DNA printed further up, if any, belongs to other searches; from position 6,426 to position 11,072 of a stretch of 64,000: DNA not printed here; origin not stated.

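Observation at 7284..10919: Exact tandem triplication of a ~404-aa TolB-N-like plus TPR-like sensor module inside a 1448-aa adenylate cyclase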

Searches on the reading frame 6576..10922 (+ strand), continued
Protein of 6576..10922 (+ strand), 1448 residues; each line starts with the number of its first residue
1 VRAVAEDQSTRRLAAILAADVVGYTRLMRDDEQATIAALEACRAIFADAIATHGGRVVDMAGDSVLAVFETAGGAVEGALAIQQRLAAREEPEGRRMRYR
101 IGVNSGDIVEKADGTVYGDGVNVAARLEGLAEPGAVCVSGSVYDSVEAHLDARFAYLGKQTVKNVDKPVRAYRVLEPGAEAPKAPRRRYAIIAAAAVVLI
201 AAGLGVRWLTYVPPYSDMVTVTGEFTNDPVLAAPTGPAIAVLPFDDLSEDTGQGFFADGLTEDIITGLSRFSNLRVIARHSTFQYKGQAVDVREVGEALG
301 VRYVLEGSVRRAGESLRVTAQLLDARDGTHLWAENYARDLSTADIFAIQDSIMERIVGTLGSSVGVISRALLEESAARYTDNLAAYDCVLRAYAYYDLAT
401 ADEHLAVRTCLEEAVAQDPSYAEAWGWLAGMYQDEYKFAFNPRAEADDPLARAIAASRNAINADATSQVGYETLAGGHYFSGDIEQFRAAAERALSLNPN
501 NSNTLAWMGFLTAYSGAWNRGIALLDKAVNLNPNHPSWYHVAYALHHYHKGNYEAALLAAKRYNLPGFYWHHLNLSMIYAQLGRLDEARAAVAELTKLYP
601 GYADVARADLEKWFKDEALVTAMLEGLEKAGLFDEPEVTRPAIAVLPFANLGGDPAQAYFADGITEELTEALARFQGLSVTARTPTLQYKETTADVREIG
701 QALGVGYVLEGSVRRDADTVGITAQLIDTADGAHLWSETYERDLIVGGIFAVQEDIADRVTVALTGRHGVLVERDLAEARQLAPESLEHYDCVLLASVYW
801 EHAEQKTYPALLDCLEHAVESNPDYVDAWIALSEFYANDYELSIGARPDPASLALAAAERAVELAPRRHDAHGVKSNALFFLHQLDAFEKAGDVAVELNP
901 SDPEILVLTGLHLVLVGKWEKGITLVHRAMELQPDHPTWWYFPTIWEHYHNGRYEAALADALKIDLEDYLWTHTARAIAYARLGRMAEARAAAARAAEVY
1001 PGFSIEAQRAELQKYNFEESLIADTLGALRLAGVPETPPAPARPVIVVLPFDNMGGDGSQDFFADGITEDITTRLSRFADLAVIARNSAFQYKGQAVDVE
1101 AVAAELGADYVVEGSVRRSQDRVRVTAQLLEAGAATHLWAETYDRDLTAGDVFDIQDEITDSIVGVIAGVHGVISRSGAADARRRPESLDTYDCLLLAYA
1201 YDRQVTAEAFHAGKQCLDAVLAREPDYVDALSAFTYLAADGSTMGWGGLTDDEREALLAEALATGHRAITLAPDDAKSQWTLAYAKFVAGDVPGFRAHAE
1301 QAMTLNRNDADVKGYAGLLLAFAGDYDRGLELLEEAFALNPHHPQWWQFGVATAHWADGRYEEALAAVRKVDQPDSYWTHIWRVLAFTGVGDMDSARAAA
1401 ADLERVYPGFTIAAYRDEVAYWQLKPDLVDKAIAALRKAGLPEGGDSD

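Call 10: find_homologous_proteins(query=window:6576-10922:+, max_evalue=1e-10)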
Query window:6576-10922:+ (1448 aa): 2360 proteins with E <= 1e-10 among 8000 candidates; the best 120 are listed.
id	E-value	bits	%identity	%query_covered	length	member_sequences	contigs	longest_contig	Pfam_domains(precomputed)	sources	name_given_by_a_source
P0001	0.0e+0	3226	100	99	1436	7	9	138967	PF13431.13,PF23914.2,PF13428.13,PF17680.7,PF14559.13,PF12895.14,PF13424.13,PF04052.19,PF13432.13,PF00211.26,PF13181.13,PF07719.24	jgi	-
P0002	0.0e+0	2497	77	100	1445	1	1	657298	PF13431.13,PF13428.13,PF17680.7,PF14559.13,PF13371.13,PF00515.35,PF12895.14,PF04052.19,PF21033.5,PF13432.13,PF00211.26,PF13181.13,PF07719.24,PF13174.13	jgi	jgi:adenylate cyclase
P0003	0.0e+0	1856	69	56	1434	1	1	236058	PF17680.7,PF14559.13,PF13431.13,PF21033.5,PF13428.13,PF00211.26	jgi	jgi:TolB-like protein/class 3 adenylate cyclase/Tfp pilus assembly protein PilF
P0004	0.0e+0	1488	36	83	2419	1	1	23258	PF13431.13,PF23914.2,PF13036.12,PF13428.13,PF05643.17,PF14559.13,PF07714.24,PF00069.32,PF16539.11,PF03109.23,PF13181.13,PF07719.24,PF01636.30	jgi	jgi:TolB-like protein/protein involved in temperature-dependent protein secretion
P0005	0.0e+0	1463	55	71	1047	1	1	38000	PF14559.13,PF13431.13,PF00515.35,PF04052.19,PF21033.5,PF13428.13,PF00211.26,PF13181.13,PF07719.24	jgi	jgi:adenylate cyclase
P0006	0.0e+0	1431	46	100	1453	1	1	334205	PF17680.7,PF14559.13,PF13431.13,PF23914.2,PF13414.13,PF04052.19,PF13428.13,PF00211.26,PF07719.24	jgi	jgi:adenylate cyclase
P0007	0.0e+0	1400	35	84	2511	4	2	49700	PF08625.17,PF13431.13,PF23914.2,PF13414.13,PF13036.12,PF13428.13,PF14559.13,PF07714.24,PF00069.32,PF16539.11,PF00515.35,PF03109.23,PF04052.19,PF21033.5,PF13181.13,PF07719.24,PF01636.30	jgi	jgi:adenylate cyclase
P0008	0.0e+0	1398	37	83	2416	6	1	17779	PF13431.13,PF23914.2,PF13036.12,PF11684.14,PF13428.13,PF05643.17,PF17680.7,PF14559.13,PF07714.24,PF00069.32,PF16539.11,PF03109.23,PF12895.14,PF13181.13,PF07719.24,PF01636.30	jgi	-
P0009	0.0e+0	1379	36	86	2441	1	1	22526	PF13431.13,PF23914.2,PF13414.13,PF13036.12,PF13428.13,PF17680.7,PF14559.13,PF07714.24,PF00069.32,PF16539.11,PF00515.35,PF03109.23,PF12895.14,PF13424.13,PF04052.19,PF21033.5,PF13181.13,PF07719.24,PF01636.30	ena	-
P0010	0.0e+0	1374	59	71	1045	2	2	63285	PF14559.13,PF13431.13,PF23914.2,PF13414.13,PF13432.13,PF13428.13,PF00211.26,PF13181.13,PF07719.24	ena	-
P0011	0.0e+0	1358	36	83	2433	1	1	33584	PF13431.13,PF23914.2,PF13414.13,PF13036.12,PF13428.13,PF05643.17,PF17680.7,PF14559.13,PF07714.24,PF00069.32,PF16539.11,PF12895.14,PF13181.13,PF07719.24,PF01636.30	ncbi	-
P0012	0.0e+0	1349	35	83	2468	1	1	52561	PF13431.13,PF13414.13,PF13036.12,PF13428.13,PF17680.7,PF14559.13,PF07714.24,PF00069.32,PF16539.11,PF03109.23,PF04052.19,PF13181.13,PF07719.24,PF01636.30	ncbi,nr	ncbi:MAG TPA: protein kinase [Terriglobia bacterium]|nr:protein kinase [Terriglobia bacterium]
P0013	0.0e+0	1328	36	83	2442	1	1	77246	PF13431.13,PF23914.2,PF13036.12,PF13428.13,PF05643.17,PF14559.13,PF07714.24,PF00069.32,PF16539.11,PF03109.23,PF12895.14,PF04052.19,PF13432.13,PF13181.13,PF07719.24,PF13174.13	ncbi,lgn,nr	ncbi:MAG: protein kinase [Acidobacteriota bacterium]|nr:protein kinase [Acidobacteriota bacterium]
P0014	0.0e+0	1328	34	83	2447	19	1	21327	PF13431.13,PF13414.13,PF13036.12,PF13428.13,PF17680.7,PF14559.13,PF07714.24,PF00069.32,PF16539.11,PF03109.23,PF21033.5,PF13181.13,PF07719.24,PF01636.30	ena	-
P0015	0.0e+0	1324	36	83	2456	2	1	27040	PF13431.13,PF23914.2,PF13414.13,PF13036.12,PF13428.13,PF14559.13,PF07714.24,PF00069.32,PF16539.11,PF00515.35,PF03109.23,PF12895.14,PF21033.5,PF13432.13,PF09295.17,PF13181.13,PF07719.24,PF01636.30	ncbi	-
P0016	0.0e+0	1321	35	83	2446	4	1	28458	PF13431.13,PF23914.2,PF13414.13,PF13036.12,PF13428.13,PF23241.2,PF14559.13,PF07714.24,PF00069.32,PF16539.11,PF00515.35,PF03109.23,PF12895.14,PF04052.19,PF13181.13,PF07719.24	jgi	-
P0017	0.0e+0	1310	36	83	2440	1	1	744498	PF13431.13,PF23914.2,PF13036.12,PF11684.14,PF13428.13,PF14559.13,PF07714.24,PF00069.32,PF03109.23,PF04052.19,PF13181.13,PF07719.24,PF13174.13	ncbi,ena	-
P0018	0.0e+0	1310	36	84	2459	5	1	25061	PF13431.13,PF23914.2,PF13414.13,PF13036.12,PF13428.13,PF17680.7,PF14559.13,PF07714.24,PF00069.32,PF16539.11,PF03109.23,PF04052.19,PF13181.13,PF07719.24,PF01636.30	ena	-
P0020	0.0e+0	1287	36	83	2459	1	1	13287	PF13431.13,PF23914.2,PF13414.13,PF13036.12,PF11684.14,PF13428.13,PF17680.7,PF14559.13,PF07714.24,PF00069.32,PF16539.11,PF03109.23,PF04052.19,PF13432.13,PF13181.13,PF07719.24,PF01636.30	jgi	jgi:TolB-like protein/Tfp pilus assembly protein PilF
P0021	0.0e+0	1280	35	86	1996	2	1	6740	PF13431.13,PF23914.2,PF13036.12,PF13428.13,PF14559.13,PF07714.24,PF00069.32,PF16539.11,PF03109.23,PF12895.14,PF04052.19,PF13181.13,PF07719.24,PF01636.30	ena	-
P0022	0.0e+0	1279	36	83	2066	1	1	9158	PF13431.13,PF23914.2,PF13036.12,PF13428.13,PF05643.17,PF14559.13,PF16539.11,PF12895.14,PF04052.19,PF13432.13,PF13181.13,PF07719.24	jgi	jgi:TolB-like protein/Tfp pilus assembly protein PilF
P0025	0.0e+0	1270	35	83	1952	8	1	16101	PF13431.13,PF23914.2,PF13036.12,PF11684.14,PF13428.13,PF14559.13,PF07714.24,PF00069.32,PF16539.11,PF03109.23,PF04052.19,PF21033.5,PF13181.13,PF07719.24,PF01636.30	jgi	-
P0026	0.0e+0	1267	35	85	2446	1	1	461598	PF13431.13,PF23914.2,PF13414.13,PF13036.12,PF13428.13,PF14559.13,PF07714.24,PF00069.32,PF16539.11,PF03109.23,PF12895.14,PF04052.19,PF13432.13,PF13181.13,PF07719.24,PF01636.30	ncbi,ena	-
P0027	0.0e+0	1258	36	83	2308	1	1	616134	PF13431.13,PF23914.2,PF13036.12,PF13428.13,PF23241.2,PF14559.13,PF07714.24,PF00069.32,PF16539.11,PF13371.13,PF00515.35,PF02905.20,PF12895.14,PF04052.19,PF13181.13,PF07719.24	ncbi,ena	-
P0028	0.0e+0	1254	37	83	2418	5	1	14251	PF13431.13,PF23914.2,PF13036.12,PF13428.13,PF14559.13,PF07714.24,PF00069.32,PF16539.11,PF00515.35,PF03109.23,PF12895.14,PF13424.13,PF04052.19,PF21033.5,PF13432.13,PF13181.13,PF07719.24,PF13174.13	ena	-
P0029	0.0e+0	1251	36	83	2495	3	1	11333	PF13431.13,PF23914.2,PF13414.13,PF13036.12,PF11684.14,PF13428.13,PF05643.17,PF17680.7,PF14559.13,PF07714.24,PF00069.32,PF16539.11,PF00515.35,PF03109.23,PF12895.14,PF04052.19,PF13181.13,PF07719.24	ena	-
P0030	0.0e+0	1240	65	57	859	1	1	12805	PF14559.13,PF13431.13,PF04052.19,PF13428.13,PF00211.26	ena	-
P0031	0.0e+0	1240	35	83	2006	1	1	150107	PF13431.13,PF23914.2,PF13036.12,PF13428.13,PF14559.13,PF07714.24,PF00069.32,PF16539.11,PF03109.23,PF12895.14,PF04052.19,PF01636.30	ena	-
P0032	0.0e+0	1236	54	72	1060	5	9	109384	PF17680.7,PF14559.13,PF13431.13,PF23914.2,PF13414.13,PF13432.13,PF13428.13,PF00211.26,PF13181.13,PF07719.24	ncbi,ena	-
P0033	0.0e+0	1225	35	84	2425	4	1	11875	PF13431.13,PF23914.2,PF13414.13,PF13036.12,PF13428.13,PF05643.17,PF14559.13,PF07714.24,PF00069.32,PF03109.23,PF12895.14,PF04052.19,PF13432.13,PF13181.13,PF07719.24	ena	-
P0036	0.0e+0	1217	55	67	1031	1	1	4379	PF07721.21,PF17680.7,PF14559.13,PF13431.13,PF13414.13,PF00515.35,PF12895.14,PF13428.13,PF00211.26,PF13181.13,PF07719.24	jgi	jgi:adenylate cyclase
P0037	0.0e+0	1207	45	70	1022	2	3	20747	PF14559.13,PF13431.13,PF13414.13,PF04052.19,PF13428.13,PF00211.26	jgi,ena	-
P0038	0.0e+0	1191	35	83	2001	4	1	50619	PF13431.13,PF23914.2,PF13036.12,PF13428.13,PF14559.13,PF07714.24,PF00069.32,PF16539.11,PF03109.23,PF12895.14,PF04052.19,PF13181.13,PF07719.24,PF01636.30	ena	-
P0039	0.0e+0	1189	35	83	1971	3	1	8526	PF13431.13,PF23914.2,PF13414.13,PF13036.12,PF13428.13,PF14559.13,PF07714.24,PF00069.32,PF16539.11,PF03109.23,PF12895.14,PF04052.19,PF13432.13,PF13181.13,PF07719.24,PF01636.30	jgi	-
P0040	0.0e+0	1188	58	65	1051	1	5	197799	PF14559.13,PF13431.13,PF23914.2,PF12895.14,PF04052.19,PF13428.13,PF00211.26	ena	-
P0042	0.0e+0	1161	36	85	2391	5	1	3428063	PF13431.13,PF23914.2,PF13036.12,PF13428.13,PF23241.2,PF14559.13,PF07714.24,PF00069.32,PF00515.35,PF03109.23,PF12895.14,PF04052.19,PF13181.13,PF07719.24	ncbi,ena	-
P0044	0.0e+0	1142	42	71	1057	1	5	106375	PF17680.7,PF14559.13,PF13431.13,PF13414.13,PF21033.5,PF13432.13,PF13428.13,PF00211.26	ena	-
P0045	0.0e+0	1141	35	83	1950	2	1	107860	PF14559.13,PF13431.13,PF23914.2,PF13036.12,PF04052.19,PF13428.13,PF13181.13,PF07719.24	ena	-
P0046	0.0e+0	1137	35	98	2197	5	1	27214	PF13414.13,PF26343.1,PF12569.15,PF12688.14,PF24575.2,PF16539.11,PF00515.35,PF13424.13,PF07719.24,PF13174.13,PF25063.1,PF13431.13,PF23914.2,PF25062.2,PF13036.12,PF13176.13,PF13428.13,PF25064.2,PF17680.7,PF14559.13,PF12895.14,PF21033.5,PF13432.13,PF00211.26,PF13181.13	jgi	jgi:TolB-like protein/Tfp pilus assembly protein PilF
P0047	0.0e+0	1132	35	85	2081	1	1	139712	PF13431.13,PF23914.2,PF13414.13,PF13036.12,PF13428.13,PF05643.17,PF17680.7,PF14559.13,PF07714.24,PF00069.32,PF16539.11,PF00515.35,PF12895.14,PF04052.19,PF21033.5,PF13181.13,PF07719.24,PF01636.30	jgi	jgi:adenylate cyclase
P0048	0.0e+0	1130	47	71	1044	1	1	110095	PF14559.13,PF13431.13,PF13414.13,PF13428.13,PF00211.26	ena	-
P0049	0.0e+0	1129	37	83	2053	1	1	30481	PF17680.7,PF14559.13,PF07714.24,PF13431.13,PF00069.32,PF13414.13,PF04052.19,PF13428.13,PF13181.13,PF07719.24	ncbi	-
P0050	0.0e+0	1126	50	56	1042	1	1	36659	PF14559.13,PF13431.13,PF04052.19,PF21033.5,PF13432.13,PF13428.13,PF00211.26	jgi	jgi:adenylate cyclase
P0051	0.0e+0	1118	42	71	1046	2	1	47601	PF14559.13,PF13431.13,PF23914.2,PF13414.13,PF04052.19,PF13428.13,PF00211.26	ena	-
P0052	0.0e+0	1117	42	71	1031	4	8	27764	PF14559.13,PF13431.13,PF13414.13,PF00515.35,PF04052.19,PF13428.13,PF00211.26,PF13181.13,PF07719.24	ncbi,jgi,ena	-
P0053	0.0e+0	1116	37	83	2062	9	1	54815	PF13431.13,PF23914.2,PF13414.13,PF13036.12,PF13428.13,PF14559.13,PF07714.24,PF00069.32,PF16539.11,PF00515.35,PF03109.23,PF12895.14,PF04052.19,PF21033.5,PF13432.13,PF13181.13,PF07719.24,PF01636.30,PF13174.13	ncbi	ncbi:MAG: protein kinase domain-containing protein [Terriglobales bacterium]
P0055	0.0e+0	1111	34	85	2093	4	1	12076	PF13431.13,PF23914.2,PF13414.13,PF13036.12,PF13428.13,PF17680.7,PF14559.13,PF07714.24,PF00069.32,PF16539.11,PF00515.35,PF03109.23,PF13424.13,PF04052.19,PF13181.13,PF07719.24,PF01636.30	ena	-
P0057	0.0e+0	1100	36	83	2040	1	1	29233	PF13431.13,PF23914.2,PF13036.12,PF13428.13,PF14559.13,PF07714.24,PF00069.32,PF16539.11,PF13371.13,PF03109.23,PF04052.19,PF13432.13,PF13181.13,PF07719.24,PF01636.30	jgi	-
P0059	0.0e+0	1098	36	84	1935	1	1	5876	PF13431.13,PF23914.2,PF13036.12,PF13428.13,PF14559.13,PF16539.11,PF00515.35,PF12895.14,PF04052.19,PF13432.13,PF13181.13,PF07719.24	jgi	jgi:TolB-like protein/cytochrome c-type biogenesis protein CcmH/NrfG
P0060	0.0e+0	1091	35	83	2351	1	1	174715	PF13431.13,PF23914.2,PF13414.13,PF13036.12,PF13428.13,PF05643.17,PF14559.13,PF07714.24,PF00069.32,PF00515.35,PF03109.23,PF12895.14,PF04052.19,PF13432.13,PF13181.13,PF07719.24,PF01636.30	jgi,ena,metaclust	metaclust:\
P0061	0.0e+0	1090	34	83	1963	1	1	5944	PF14559.13,PF13431.13,PF23914.2,PF12895.14,PF13036.12,PF04052.19,PF13428.13,PF13181.13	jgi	jgi:TolB-like protein/Tfp pilus assembly protein PilF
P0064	0.0e+0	1077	42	72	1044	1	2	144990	PF14559.13,PF13431.13,PF23914.2,PF13414.13,PF21033.5,PF13428.13,PF00211.26,PF13181.13,PF07719.24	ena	-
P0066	0.0e+0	1075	48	71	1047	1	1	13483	PF14559.13,PF13431.13,PF13414.13,PF04052.19,PF13428.13,PF00211.26,PF07719.24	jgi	jgi:TolB-like protein/class 3 adenylate cyclase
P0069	0.0e+0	1054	49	56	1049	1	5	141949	PF14559.13,PF13431.13,PF23914.2,PF04052.19,PF13428.13,PF00211.26,PF13181.13,PF07719.24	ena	-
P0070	0.0e+0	1051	39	88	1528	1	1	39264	PF03704.24,PF13431.13,PF23914.2,PF13414.13,PF23558.2,PF13428.13,PF17680.7,PF14559.13,PF12895.14,PF21033.5,PF13432.13,PF13181.13,PF07719.24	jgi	jgi:TolB-like protein/DNA-binding SARP family transcriptional activator/Flp pilus assembly protein T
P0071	0.0e+0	1048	46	71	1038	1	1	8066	PF14559.13,PF13431.13,PF04052.19,PF13428.13,PF00211.26,PF13181.13,PF07719.24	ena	-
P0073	0.0e+0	1042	47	71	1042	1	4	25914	PF14559.13,PF13431.13,PF21033.5,PF13432.13,PF13428.13,PF00211.26,PF13181.13,PF07719.24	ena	-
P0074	0.0e+0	1041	36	83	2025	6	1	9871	PF13431.13,PF23914.2,PF13414.13,PF13036.12,PF13428.13,PF17680.7,PF14559.13,PF07714.24,PF00069.32,PF16539.11,PF03109.23,PF12895.14,PF04052.19,PF13181.13,PF07719.24,PF01636.30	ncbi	ncbi:MAG: protein kinase [Candidatus Sulfotelmatobacter sp.]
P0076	0.0e+0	1039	36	84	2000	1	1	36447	PF13431.13,PF23914.2,PF13036.12,PF13428.13,PF14559.13,PF07714.24,PF00069.32,PF16539.11,PF00515.35,PF03109.23,PF12895.14,PF04052.19,PF13181.13,PF07719.24,PF13174.13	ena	-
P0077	0.0e+0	1038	44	71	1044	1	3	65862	PF14559.13,PF13431.13,PF13414.13,PF13036.12,PF04052.19,PF11684.14,PF13428.13,PF00211.26,PF13181.13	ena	-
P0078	0.0e+0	1037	46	71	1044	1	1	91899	PF14559.13,PF13431.13,PF13414.13,PF00515.35,PF21033.5,PF13432.13,PF13428.13,PF00211.26,PF13181.13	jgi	jgi:adenylate cyclase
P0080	0.0e+0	1029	45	71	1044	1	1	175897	PF17680.7,PF14559.13,PF13431.13,PF13414.13,PF13036.12,PF04052.19,PF13432.13,PF13428.13,PF00211.26,PF13181.13,PF07719.24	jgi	jgi:adenylate cyclase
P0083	0.0e+0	1025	40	71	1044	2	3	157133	PF14559.13,PF13431.13,PF04052.19,PF13428.13,PF00211.26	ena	-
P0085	0.0e+0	1023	35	83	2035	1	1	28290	PF13431.13,PF23914.2,PF25062.2,PF13414.13,PF13036.12,PF13428.13,PF17680.7,PF14559.13,PF07714.24,PF00069.32,PF16539.11,PF03109.23,PF12895.14,PF04052.19,PF13181.13,PF07719.24,PF01636.30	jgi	jgi:TolB-like protein/Tfp pilus assembly protein PilF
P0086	0.0e+0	1022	35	83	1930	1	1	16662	PF13431.13,PF23914.2,PF25062.2,PF13414.13,PF13036.12,PF13428.13,PF17680.7,PF14559.13,PF07714.24,PF00069.32,PF16539.11,PF12895.14,PF04052.19,PF13181.13,PF07719.24,PF01636.30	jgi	jgi:TolB-like protein/Tfp pilus assembly protein PilF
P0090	0.0e+0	1018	35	83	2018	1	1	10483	PF13431.13,PF23914.2,PF13414.13,PF13036.12,PF13428.13,PF17680.7,PF14559.13,PF07714.24,PF00069.32,PF16539.11,PF03109.23,PF12895.14,PF04052.19,PF18500.8,PF07719.24,PF01636.30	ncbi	ncbi:MAG: protein kinase [Candidatus Sulfotelmatobacter sp.]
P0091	0.0e+0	1018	35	83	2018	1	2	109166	PF13431.13,PF23914.2,PF13414.13,PF13036.12,PF13428.13,PF17680.7,PF14559.13,PF07714.24,PF00069.32,PF16539.11,PF03109.23,PF12895.14,PF04052.19,PF18500.8,PF07719.24,PF01636.30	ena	-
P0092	0.0e+0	1016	35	83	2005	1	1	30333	PF13431.13,PF13414.13,PF13036.12,PF13428.13,PF14559.13,PF07714.24,PF00069.32,PF16539.11,PF03109.23,PF12895.14,PF04052.19,PF13181.13,PF07719.24,PF01636.30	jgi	jgi:TolB-like protein/Tfp pilus assembly protein PilF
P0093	0.0e+0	1015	35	83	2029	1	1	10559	PF13431.13,PF23914.2,PF13414.13,PF13036.12,PF13428.13,PF17680.7,PF14559.13,PF07714.24,PF00069.32,PF03109.23,PF12895.14,PF04052.19,PF21033.5,PF13181.13,PF07719.24,PF01636.30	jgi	jgi:TolB-like protein/Tfp pilus assembly protein PilF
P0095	0.0e+0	1012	36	83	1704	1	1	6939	PF07714.24,PF13431.13,PF00069.32,PF23914.2,PF16539.11,PF03109.23,PF13036.12,PF04052.19,PF13428.13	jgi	jgi:TolB-like protein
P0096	0.0e+0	1012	37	83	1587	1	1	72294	PF13431.13,PF23914.2,PF13036.12,PF13428.13,PF14559.13,PF07714.24,PF00069.32,PF16539.11,PF03109.23,PF12895.14,PF04052.19,PF07719.24,PF01636.30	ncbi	-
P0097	2.3e-298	1011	45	71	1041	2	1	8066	PF17680.7,PF14559.13,PF13431.13,PF04052.19,PF13432.13,PF13428.13,PF00211.26,PF07719.24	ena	-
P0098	4.9e-298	1010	34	84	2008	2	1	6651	PF13431.13,PF23914.2,PF13414.13,PF13036.12,PF13428.13,PF17680.7,PF14559.13,PF07714.24,PF00069.32,PF00515.35,PF03109.23,PF12895.14,PF04052.19,PF21033.5,PF13432.13,PF13181.13,PF07719.24,PF01636.30,PF13174.13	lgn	-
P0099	5.1e-298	1010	35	83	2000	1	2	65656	PF13431.13,PF23914.2,PF13414.13,PF13428.13,PF17680.7,PF14559.13,PF07714.24,PF00069.32,PF00515.35,PF03109.23,PF12895.14,PF04052.19,PF21033.5,PF13432.13,PF13181.13,PF07719.24,PF01636.30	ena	-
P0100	1.0e-295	1003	35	83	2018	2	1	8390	PF07714.24,PF13431.13,PF00069.32,PF23914.2,PF03109.23,PF12895.14,PF13036.12,PF04052.19,PF13428.13,PF13181.13,PF07719.24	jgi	jgi:TolB-like protein/Tfp pilus assembly protein PilF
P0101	1.8e-295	1002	44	71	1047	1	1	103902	PF14559.13,PF13431.13,PF13414.13,PF13432.13,PF13428.13,PF00211.26,PF07719.24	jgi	jgi:adenylate cyclase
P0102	4.5e-295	1001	41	71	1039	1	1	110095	PF14559.13,PF13431.13,PF23914.2,PF13414.13,PF13432.13,PF13428.13,PF00211.26,PF13181.13,PF13174.13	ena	-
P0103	6.9e-295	1000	36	84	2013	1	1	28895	PF13431.13,PF23914.2,PF13036.12,PF13428.13,PF05643.17,PF14559.13,PF07714.24,PF00069.32,PF16539.11,PF03109.23,PF12895.14,PF04052.19,PF13181.13,PF07719.24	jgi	jgi:TolB-like protein/Tfp pilus assembly protein PilF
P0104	1.3e-294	999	42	62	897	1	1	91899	PF14559.13,PF13431.13,PF13414.13,PF12895.14,PF04052.19,PF13432.13,PF13428.13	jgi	jgi:adenylate cyclase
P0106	2.5e-294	998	35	85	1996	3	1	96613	PF13431.13,PF23914.2,PF13414.13,PF13036.12,PF13428.13,PF17680.7,PF14559.13,PF07714.24,PF00069.32,PF00515.35,PF03109.23,PF12895.14,PF13424.13,PF04052.19,PF21033.5,PF13432.13,PF13181.13,PF07719.24,PF01636.30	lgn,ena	-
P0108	6.5e-294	997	35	83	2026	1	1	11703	PF13431.13,PF23914.2,PF13414.13,PF21545.4,PF13036.12,PF09613.17,PF13428.13,PF05643.17,PF14559.13,PF07714.24,PF00069.32,PF16539.11,PF00515.35,PF03109.23,PF12895.14,PF04052.19,PF13181.13,PF07719.24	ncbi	-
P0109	7.6e-294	997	35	84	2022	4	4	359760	PF13431.13,PF23914.2,PF13036.12,PF13428.13,PF05643.17,PF14559.13,PF07714.24,PF00069.32,PF03109.23,PF04052.19,PF13181.13,PF07719.24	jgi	jgi:TolB-like protein/Tfp pilus assembly protein PilF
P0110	1.1e-293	996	44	71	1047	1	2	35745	PF14559.13,PF13431.13,PF13414.13,PF04052.19,PF13432.13,PF13428.13,PF00211.26,PF13181.13,PF07719.24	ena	-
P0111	2.1e-293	995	35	83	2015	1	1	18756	PF07714.24,PF13431.13,PF00069.32,PF03109.23,PF12895.14,PF13036.12,PF04052.19,PF13428.13,PF13181.13,PF07719.24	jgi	jgi:TolB-like protein/Tfp pilus assembly protein PilF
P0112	6.8e-293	993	34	83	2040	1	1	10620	PF13431.13,PF13414.13,PF13036.12,PF13428.13,PF17680.7,PF07714.24,PF00069.32,PF16539.11,PF00515.35,PF03109.23,PF12895.14,PF04052.19,PF13181.13,PF07719.24,PF01636.30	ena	-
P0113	7.0e-293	993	46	71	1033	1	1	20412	PF14559.13,PF13431.13,PF13414.13,PF00515.35,PF13432.13,PF13428.13,PF00211.26,PF13181.13,PF07719.24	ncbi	-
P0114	1.8e-292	992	35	83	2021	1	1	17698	PF13431.13,PF23914.2,PF13414.13,PF13036.12,PF13428.13,PF14559.13,PF07714.24,PF00069.32,PF03109.23,PF04052.19,PF13181.13,PF07719.24,PF01636.30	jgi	jgi:TolB-like protein/Tfp pilus assembly protein PilF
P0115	7.6e-291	987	44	68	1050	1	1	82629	PF17680.7,PF14559.13,PF13431.13,PF13414.13,PF13036.12,PF04052.19,PF13432.13,PF13428.13,PF00211.26,PF13181.13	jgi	jgi:adenylate cyclase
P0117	3.0e-290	985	44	71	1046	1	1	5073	PF14559.13,PF13431.13,PF23914.2,PF04052.19,PF13428.13,PF00211.26,PF13181.13,PF07719.24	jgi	jgi:adenylate cyclase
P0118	4.4e-290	984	40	67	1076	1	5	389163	PF17680.7,PF14559.13,PF13431.13,PF13414.13,PF13424.13,PF21033.5,PF13432.13,PF13428.13,PF00211.26,PF13181.13,PF07719.24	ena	-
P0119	4.7e-290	984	35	85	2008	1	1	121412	PF07714.24,PF13431.13,PF00069.32,PF03109.23,PF12895.14,PF13036.12,PF04052.19,PF13428.13,PF13181.13,PF01636.30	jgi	-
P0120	5.3e-290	984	35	76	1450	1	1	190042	PF13431.13,PF23914.2,PF13414.13,PF13428.13,PF14559.13,PF16539.11,PF12895.14,PF04052.19,PF21033.5,PF13432.13,PF13181.13,PF07719.24,PF13174.13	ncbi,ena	-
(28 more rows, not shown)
